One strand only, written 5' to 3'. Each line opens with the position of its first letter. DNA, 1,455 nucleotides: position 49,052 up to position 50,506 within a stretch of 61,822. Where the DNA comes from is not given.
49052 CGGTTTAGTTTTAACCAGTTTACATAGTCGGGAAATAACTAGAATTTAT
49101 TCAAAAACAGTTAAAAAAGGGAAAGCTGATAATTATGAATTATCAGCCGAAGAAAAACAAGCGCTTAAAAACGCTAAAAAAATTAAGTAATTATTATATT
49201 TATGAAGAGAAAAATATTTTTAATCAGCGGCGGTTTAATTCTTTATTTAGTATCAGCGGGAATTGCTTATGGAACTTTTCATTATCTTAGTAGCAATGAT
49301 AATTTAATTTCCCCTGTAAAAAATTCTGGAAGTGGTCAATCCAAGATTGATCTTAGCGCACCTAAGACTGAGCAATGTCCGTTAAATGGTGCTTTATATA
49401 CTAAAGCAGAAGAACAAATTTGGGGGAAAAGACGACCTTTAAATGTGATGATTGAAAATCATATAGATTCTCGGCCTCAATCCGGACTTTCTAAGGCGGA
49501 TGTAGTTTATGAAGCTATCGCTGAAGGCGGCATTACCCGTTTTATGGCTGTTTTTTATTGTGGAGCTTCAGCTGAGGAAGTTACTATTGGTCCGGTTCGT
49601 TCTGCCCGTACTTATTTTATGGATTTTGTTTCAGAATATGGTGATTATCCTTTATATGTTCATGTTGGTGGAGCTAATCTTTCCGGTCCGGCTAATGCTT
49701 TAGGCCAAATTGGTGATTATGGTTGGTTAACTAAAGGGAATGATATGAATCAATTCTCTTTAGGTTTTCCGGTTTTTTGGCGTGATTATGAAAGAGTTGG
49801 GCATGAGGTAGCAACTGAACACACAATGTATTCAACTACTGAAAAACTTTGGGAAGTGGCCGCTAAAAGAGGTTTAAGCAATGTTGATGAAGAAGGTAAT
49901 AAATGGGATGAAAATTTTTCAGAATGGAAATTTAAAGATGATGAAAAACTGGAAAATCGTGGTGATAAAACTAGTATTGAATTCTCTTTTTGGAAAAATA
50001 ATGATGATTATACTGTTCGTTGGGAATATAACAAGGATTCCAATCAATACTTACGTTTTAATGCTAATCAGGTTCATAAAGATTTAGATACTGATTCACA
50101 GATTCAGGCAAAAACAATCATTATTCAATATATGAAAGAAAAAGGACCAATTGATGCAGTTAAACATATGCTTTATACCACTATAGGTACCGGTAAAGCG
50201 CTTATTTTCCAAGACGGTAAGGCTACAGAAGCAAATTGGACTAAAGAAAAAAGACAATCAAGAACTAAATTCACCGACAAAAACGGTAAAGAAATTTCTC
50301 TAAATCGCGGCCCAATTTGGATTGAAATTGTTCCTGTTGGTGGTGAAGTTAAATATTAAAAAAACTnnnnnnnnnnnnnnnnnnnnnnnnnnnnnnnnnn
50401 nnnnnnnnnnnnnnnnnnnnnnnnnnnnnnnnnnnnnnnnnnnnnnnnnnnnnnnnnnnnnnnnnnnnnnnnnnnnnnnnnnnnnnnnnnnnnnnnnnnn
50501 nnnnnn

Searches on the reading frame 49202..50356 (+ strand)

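Call 63: search_protein_families(library=pfam, proteins=[window:49202-50356:+], max_evalue=0.001)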
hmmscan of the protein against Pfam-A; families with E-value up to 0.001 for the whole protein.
window:49202-50356:+ (385 aa): 2 families
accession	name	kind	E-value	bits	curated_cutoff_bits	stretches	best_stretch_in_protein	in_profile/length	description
PF11258.13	DUF3048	-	1.6e-36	126.1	25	1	75-225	12-147/148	Protein of unknown function (DUF3048) N-terminal domain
PF17479.7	DUF3048_C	-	4.5e-27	95.1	25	1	266-374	8-114/114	Protein of unknown function (DUF3048) C-terminal domain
